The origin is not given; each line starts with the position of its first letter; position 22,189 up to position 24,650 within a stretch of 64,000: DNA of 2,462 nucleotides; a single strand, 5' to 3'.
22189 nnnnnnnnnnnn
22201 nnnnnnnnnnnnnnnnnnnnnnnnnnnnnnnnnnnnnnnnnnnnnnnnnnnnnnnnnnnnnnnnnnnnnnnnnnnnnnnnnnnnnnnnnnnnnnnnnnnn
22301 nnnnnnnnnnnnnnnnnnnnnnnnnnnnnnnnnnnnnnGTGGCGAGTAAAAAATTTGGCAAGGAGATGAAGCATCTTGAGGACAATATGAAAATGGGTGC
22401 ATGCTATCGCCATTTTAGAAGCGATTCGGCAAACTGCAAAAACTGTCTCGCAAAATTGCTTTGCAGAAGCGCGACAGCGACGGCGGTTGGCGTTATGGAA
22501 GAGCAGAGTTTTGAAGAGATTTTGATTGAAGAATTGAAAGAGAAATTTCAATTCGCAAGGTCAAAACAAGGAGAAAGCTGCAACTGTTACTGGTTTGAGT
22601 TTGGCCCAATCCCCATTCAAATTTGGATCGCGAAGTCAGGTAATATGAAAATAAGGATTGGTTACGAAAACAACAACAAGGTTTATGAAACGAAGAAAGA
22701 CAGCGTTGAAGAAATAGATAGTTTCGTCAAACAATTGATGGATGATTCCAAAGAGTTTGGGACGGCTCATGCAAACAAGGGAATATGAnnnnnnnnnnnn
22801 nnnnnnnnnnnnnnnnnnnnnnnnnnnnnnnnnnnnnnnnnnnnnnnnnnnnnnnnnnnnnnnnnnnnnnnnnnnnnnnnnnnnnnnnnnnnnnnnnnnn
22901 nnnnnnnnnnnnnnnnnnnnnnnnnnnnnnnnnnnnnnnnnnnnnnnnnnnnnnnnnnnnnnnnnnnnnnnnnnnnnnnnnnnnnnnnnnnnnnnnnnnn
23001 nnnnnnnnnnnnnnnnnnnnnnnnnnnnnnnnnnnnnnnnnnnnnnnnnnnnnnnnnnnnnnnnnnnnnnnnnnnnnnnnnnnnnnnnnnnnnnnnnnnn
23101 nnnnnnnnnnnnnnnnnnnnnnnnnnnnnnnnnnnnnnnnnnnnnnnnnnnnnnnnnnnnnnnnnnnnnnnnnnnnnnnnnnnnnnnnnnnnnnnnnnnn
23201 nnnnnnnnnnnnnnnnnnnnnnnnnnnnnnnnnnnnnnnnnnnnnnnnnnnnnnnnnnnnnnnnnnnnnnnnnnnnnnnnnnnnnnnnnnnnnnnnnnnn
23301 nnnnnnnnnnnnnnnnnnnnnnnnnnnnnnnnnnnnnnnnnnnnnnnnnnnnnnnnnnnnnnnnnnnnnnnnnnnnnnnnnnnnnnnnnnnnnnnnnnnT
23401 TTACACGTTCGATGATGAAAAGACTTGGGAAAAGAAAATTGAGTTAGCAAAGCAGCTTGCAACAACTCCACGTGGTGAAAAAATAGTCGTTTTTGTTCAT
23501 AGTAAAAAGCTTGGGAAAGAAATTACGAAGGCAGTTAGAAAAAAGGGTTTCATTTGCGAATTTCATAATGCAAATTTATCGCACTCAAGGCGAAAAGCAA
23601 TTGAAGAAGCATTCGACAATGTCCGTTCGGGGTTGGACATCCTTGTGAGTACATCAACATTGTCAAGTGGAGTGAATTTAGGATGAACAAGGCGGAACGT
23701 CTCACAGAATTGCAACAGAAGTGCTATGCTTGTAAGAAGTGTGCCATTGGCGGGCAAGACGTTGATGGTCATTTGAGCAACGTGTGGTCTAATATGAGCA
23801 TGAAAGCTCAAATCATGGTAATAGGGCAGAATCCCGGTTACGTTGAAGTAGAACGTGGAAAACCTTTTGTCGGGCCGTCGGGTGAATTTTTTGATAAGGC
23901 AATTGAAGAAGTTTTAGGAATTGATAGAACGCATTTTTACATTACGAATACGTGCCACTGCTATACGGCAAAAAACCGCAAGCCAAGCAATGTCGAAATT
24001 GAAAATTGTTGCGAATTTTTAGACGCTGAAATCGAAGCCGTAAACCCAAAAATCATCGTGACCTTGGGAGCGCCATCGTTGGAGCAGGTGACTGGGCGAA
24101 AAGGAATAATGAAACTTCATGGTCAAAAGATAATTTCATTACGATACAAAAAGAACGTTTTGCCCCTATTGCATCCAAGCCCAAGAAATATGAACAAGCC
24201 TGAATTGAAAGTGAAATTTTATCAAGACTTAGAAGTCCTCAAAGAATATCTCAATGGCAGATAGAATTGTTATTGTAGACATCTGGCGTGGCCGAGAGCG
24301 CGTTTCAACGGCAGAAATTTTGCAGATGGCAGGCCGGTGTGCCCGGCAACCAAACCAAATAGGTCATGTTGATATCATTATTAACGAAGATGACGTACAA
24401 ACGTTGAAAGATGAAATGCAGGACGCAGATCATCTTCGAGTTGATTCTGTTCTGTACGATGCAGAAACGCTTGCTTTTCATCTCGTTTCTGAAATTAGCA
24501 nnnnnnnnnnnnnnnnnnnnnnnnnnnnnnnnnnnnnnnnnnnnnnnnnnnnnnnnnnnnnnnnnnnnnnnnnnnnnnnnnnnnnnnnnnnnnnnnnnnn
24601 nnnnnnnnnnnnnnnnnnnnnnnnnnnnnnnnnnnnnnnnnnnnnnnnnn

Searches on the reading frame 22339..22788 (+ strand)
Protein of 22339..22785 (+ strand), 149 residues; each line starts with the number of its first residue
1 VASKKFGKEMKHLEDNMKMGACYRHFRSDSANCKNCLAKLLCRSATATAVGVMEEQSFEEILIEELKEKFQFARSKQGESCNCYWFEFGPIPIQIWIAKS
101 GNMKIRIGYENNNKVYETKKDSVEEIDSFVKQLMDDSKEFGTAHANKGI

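Call 3: search_protein_families(library=pfam, proteins=[window:22387-22788:+], max_evalue=1)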
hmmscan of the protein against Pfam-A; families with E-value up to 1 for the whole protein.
window:22387-22788:+ (133 aa): 3 families
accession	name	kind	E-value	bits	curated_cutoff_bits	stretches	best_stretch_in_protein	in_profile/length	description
PF09865.15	DUF2092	-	0.011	15.5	21.2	1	23-97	97-175/212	Predicted periplasmic protein (DUF2092)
PF06844.16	DUF1244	-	0.077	13.6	27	1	17-54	13-53/67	Protein of unknown function (DUF1244)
PF24277.2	DmsR_N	-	0.12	12.9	27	1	27-95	52-117/143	DmsR, N-terminal domain-like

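Call 4: search_protein_families(library=phrogs, proteins=[window:22387-22788:+], max_evalue=1)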
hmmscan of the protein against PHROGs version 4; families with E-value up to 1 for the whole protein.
window:22387-22788:+ (133 aa): 1 family
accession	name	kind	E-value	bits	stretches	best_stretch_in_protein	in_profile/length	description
phrog_34675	-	unknown function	0.27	12.1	0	52-69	14-31/64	-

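Call 5: search_protein_families(library=ncbifam, proteins=[window:22387-22788:+], max_evalue=10)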
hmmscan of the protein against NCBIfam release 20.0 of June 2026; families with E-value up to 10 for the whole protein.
window:22387-22788:+ (133 aa): 1 family
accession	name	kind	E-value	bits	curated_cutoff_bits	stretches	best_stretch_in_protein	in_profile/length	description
TIGR04150.1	pseudo_rSAM_GG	subfamily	0.012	14.7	250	2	1-28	363-390/407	TIGR04150 pseudo-rSAM protein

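Call 41: find_homologous_proteins(query=window:22339-22785:+, max_evalue=0.01)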
Query window:22339-22785:+ (149 aa): 1 proteins with E <= 0.01 among 3 candidates.
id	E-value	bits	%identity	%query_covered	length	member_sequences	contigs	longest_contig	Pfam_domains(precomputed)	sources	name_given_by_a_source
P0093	1.4e-95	335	100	100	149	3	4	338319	-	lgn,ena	-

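Call 46: search_protein_families(library=pfam, alignment_id=A3, max_evalue=1)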
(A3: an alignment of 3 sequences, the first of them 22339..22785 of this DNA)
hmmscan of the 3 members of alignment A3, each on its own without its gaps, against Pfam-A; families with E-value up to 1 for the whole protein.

A. member 1, window:22339-22785:+ (149 aa): 1 family
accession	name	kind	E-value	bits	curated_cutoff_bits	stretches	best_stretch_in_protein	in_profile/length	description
PF09865.15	DUF2092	-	0.015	15.2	21.2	1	37-113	95-175/212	Predicted periplasmic protein (DUF2092)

B. families by the number of members that match (of 3 scanned): 7 families
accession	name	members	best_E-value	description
PF13464.11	RodZ_C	1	0.0043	RodZ C-terminal domain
PF24592.1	DUF7616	1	0.011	Family of unknown function (DUF7616)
PF09865.15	DUF2092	1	0.015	Predicted periplasmic protein (DUF2092)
PF08735.15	DUF1786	1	0.039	Putative pyruvate format-lyase activating enzyme (DUF1786)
PF17119.10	MMU163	1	0.053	Mitochondrial protein up-regulated during meiosis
PF17956.6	NAPRTase_C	1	0.16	Nicotinate phosphoribosyltransferase C-terminal domain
PF15796.10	KELK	1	0.66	KELK-motif containing domain of MRCK Ser/Thr protein kinase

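Call 47: find_homologous_proteins(query=A3, max_evalue=0.01)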
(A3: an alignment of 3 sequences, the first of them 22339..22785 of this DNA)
Query A3 (3 sequences) (149 aa, profile of the alignment): 3 proteins with E <= 0.01 among 968 candidates.
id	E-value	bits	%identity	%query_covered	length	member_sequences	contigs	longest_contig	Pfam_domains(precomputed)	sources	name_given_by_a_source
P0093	7.5e-69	248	100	100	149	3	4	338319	-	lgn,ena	-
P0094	3.2e-61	224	43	31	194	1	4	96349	-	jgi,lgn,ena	-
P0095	9.2e-47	177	27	88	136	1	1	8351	-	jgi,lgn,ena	-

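Call 50: find_encoding_contigs(protein=P0094, flank=10000, max_places=3)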
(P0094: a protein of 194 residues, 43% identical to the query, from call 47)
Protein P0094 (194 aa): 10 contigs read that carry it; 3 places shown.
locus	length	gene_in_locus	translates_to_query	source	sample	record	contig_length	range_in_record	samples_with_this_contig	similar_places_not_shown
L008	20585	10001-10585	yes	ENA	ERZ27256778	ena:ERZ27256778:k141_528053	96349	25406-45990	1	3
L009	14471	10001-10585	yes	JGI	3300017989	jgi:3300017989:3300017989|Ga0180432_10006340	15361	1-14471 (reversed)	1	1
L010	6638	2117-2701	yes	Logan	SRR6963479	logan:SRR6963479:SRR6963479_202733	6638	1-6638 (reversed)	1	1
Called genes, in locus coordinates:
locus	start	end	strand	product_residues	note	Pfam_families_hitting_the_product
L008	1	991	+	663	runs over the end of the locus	-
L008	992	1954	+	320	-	-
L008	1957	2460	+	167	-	-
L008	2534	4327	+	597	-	PF00176:SNF2-rel_dom, PF04851:ResIII (faint), PF00271:Helicase_C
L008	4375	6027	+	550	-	PF20307:divDNAB, PF13481:AAA_25, PF03796:DnaB_C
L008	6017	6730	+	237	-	-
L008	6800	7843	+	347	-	-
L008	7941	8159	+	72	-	-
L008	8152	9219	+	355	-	PF01751:Toprim (weak), PF13155:Toprim_2, PF13662:Toprim_4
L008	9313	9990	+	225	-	-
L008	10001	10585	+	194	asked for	-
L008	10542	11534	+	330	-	PF00270:DEAD, PF04851:ResIII, PF00271:Helicase_C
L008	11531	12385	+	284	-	PF04480:DUF559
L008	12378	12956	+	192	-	PF03167:UDG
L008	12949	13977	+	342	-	-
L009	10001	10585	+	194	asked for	-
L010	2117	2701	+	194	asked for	-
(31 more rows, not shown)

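Call 51: find_encoding_contigs(protein=P0095, flank=10000, max_places=3)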
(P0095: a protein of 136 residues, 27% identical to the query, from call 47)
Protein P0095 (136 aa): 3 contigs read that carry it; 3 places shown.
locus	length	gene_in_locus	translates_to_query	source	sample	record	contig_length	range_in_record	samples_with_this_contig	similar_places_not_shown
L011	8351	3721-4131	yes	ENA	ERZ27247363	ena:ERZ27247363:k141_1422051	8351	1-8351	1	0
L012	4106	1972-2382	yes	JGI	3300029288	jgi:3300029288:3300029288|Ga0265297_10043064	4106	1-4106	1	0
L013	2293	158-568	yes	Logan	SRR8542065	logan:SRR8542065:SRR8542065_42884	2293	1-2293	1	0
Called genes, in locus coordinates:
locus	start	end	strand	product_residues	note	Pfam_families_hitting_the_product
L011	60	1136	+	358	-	-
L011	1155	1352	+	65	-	-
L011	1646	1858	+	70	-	-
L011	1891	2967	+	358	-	PF01751:Toprim, PF13155:Toprim_2, PF13662:Toprim_4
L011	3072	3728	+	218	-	PF04542:Sigma70_r2 (faint)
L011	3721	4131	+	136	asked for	-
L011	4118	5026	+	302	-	PF00270:DEAD, PF04851:ResIII, PF22527:DEXQc_Suv3 (faint), PF00271:Helicase_C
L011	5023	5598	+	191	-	PF03167:UDG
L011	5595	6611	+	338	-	-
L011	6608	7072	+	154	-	PF13646:HEAT_2 (faint)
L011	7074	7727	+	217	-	-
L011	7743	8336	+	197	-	-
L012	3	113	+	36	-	?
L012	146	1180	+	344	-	PF01751:Toprim, PF13155:Toprim_2, PF13662:Toprim_4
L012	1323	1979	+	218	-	PF04542:Sigma70_r2 (faint)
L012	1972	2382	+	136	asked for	-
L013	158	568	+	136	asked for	-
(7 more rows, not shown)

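Call 53: predict_structure(alignment_id=A4)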
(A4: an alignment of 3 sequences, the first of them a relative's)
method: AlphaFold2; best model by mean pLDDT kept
length: 149 residues; sequences in the alignment: 3
mean_pLDDT: 65.1   pTM: 0.54
mean pLDDT of the five models: 65.1, 62.4, 52.6, 47.8, 42.9
residues with pLDDT >= 90: 2; 70-90: 76; 50-70: 16; < 50: 55
segments of 3 or more residues with pLDDT < 50: 1-51
pLDDT, mean of each block of 10 residues (from residue 1): 31 38 41 43 47 61 84 83 87 86 82 78 70 84 61
secondary structure, 60 per line:
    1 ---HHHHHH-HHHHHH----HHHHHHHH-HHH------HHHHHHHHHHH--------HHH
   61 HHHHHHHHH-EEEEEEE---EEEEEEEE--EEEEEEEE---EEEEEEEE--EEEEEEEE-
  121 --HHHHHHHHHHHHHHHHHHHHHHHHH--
elements in order: H4-9 H11-16 H21-28 H39-49 H58-69 E71-77 E81-88 E91-98 E102-109 E112-119 H123-147

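Call 56: fold_search(model_id=the predicted structure, library=pdb)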
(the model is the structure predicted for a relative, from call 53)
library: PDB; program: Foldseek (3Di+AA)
matches with E <= 10: 1094; with E <= 0.001: 0
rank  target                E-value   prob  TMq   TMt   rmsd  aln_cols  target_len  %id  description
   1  7agv_A                8.0e-02  1.00  0.35  0.33   3.5        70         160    8  High-resolution structure of the K+/H+ antiporter subunit KhtT in complex with c-di-AMP (released 2021-03-31)
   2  7agv_F                9.0e-02  0.99  0.34  0.31   4.0        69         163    9  High-resolution structure of the K+/H+ antiporter subunit KhtT in complex with c-di-AMP (released 2021-03-31)
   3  1yqf_E                1.3e-01  0.69  0.28  0.24  14.7       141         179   12  Hypothetical protein from leishmania major unknown function sequence homologue to human p32 protein (released 2005-02-22)
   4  3dob_A                1.3e-01  0.23  0.18  0.18  12.6       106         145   12  Peptide-binding domain of Heat shock 70 kDa protein F44E5.5 from C.elegans. (released 2008-07-22)
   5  7agw_A                1.5e-01  0.99  0.35  0.67   2.7        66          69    9  Structure of the N-domain of the K+/H+ antiporter subunit KhtT at pH 6.5 (released 2021-03-31)
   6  7agv_D                1.8e-01  0.97  0.34  0.32   4.2        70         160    8  High-resolution structure of the K+/H+ antiporter subunit KhtT in complex with c-di-AMP (released 2021-03-31)
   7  7ahm_B                1.8e-01  0.97  0.34  0.31   4.3        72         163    8  Low-resolution structure of the K+/H+ antiporter subunit KhtT in complex with c-di-AMP (released 2021-03-31)
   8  1yqf_B                1.8e-01  0.60  0.28  0.24  15.5       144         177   12  Hypothetical protein from leishmania major unknown function sequence homologue to human p32 protein (released 2005-02-22)
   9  1k93_B                1.8e-01  0.41  0.25  0.10  11.5       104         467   12  Crystal structure of the adenylyl cyclase domain of anthrax edema factor (EF) in complex with calmodulin (released 2002-01-23)
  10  7te3                  2.0e-01  0.38  0.23  0.21  15.8       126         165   12  Crystal Structure of a Double Loop Deletion Mutant in gC1qR/C1qBP/HABP-1 (released 2022-06-01)
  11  4hbr_A                2.1e-01  0.87  0.26  0.27   4.1        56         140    9  Crystal structure of a putative periplasmic proteins (BACEGG_01429) from Bacteroides eggerthii DSM 20697 at 2.40 A res (released 2013-02-27)
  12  8pxf_A                2.3e-01  0.54  0.23  0.17  11.0        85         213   12  Crystal structure of the full length Hh1412 Dsb homodimer. (released 2024-08-07)
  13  7ahm_A                2.4e-01  0.97  0.32  0.30   3.1        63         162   10  Low-resolution structure of the K+/H+ antiporter subunit KhtT in complex with c-di-AMP (released 2021-03-31)
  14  4azm_B                2.4e-01  0.66  0.24  0.26   4.1        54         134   13  Human epidermal fatty acid-binding protein (FABP5) in complex with the inhibitor BMS-309413 (released 2013-08-07)
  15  1e8o_C                2.5e-01  0.21  0.19  0.32   9.7        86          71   21  Core of the Alu domain of the mammalian SRP (released 2000-11-08)
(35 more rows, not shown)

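Call 98: fold_search(model_id=the predicted structure, library=viral)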
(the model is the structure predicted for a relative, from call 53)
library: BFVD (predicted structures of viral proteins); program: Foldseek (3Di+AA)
matches with E <= 10: 1698; with E <= 0.001: 0
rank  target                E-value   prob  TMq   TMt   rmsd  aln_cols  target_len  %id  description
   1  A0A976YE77            4.7e-03  1.00  0.43  0.49   8.6       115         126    9  (no name in the UniProt tables at hand)
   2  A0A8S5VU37            6.7e-03  1.00  0.37  0.51   5.8        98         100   14  Uncharacterized protein [Ackermannviridae sp.]
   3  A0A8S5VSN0            7.1e-03  1.00  0.34  0.40   6.0       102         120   15  (no name in the UniProt tables at hand)
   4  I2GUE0                8.4e-03  1.00  0.40  0.61   3.3        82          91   10  Uncharacterized protein [Acinetobacter phage AP22]
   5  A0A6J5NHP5            1.3e-02  1.00  0.36  0.42   5.6       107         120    9  Uncharacterized protein [uncultured Caudovirales phage]
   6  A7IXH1                1.4e-02  1.00  0.38  0.62   3.6        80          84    5  Uncharacterized protein b646R [Paramecium bursaria Chlorella virus NY2A]
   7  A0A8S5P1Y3            1.4e-02  0.97  0.30  0.33  13.8       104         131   10  Uncharacterized protein [Myoviridae sp. ctLnO19]
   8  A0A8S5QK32            1.5e-02  0.98  0.32  0.47   8.5        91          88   16  Fumarylacetoacetase N-terminal domain 2 [Siphoviridae sp. ct33S22]
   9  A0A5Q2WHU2            1.6e-02  1.00  0.33  0.54   4.2        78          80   14  Uncharacterized protein [Streptomyces phage Daubenski]
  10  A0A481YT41            1.8e-02  1.00  0.41  0.57   3.0        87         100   14  Uncharacterized protein [Marseillevirus LCMAC101]
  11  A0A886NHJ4            1.8e-02  0.99  0.34  0.42   4.3        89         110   10  (no name in the UniProt tables at hand)
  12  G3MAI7                2.0e-02  0.93  0.26  0.34   7.6        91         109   13  Gp446 [Bacillus phage G]
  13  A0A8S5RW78            2.0e-02  0.87  0.32  0.34  16.2       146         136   13  Uncharacterized protein [Siphoviridae sp. ctHip2]
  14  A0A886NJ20            2.4e-02  0.99  0.38  0.49   7.0       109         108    9  (no name in the UniProt tables at hand)
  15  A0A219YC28            2.5e-02  1.00  0.33  0.55   2.8        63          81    6  Uncharacterized protein [Aeromonas phage 65.2]
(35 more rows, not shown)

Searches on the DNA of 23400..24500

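Call 100: search_rna_families(source=window, start=23400, end=24500, threshold=evalue, max_evalue=1)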
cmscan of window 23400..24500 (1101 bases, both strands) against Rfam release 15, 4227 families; matches with E-value up to 1: 1.
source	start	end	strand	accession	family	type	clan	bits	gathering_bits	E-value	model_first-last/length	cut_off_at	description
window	23883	23946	+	RF02111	IS009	Gene;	-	15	117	0.66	1-199/199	no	IS009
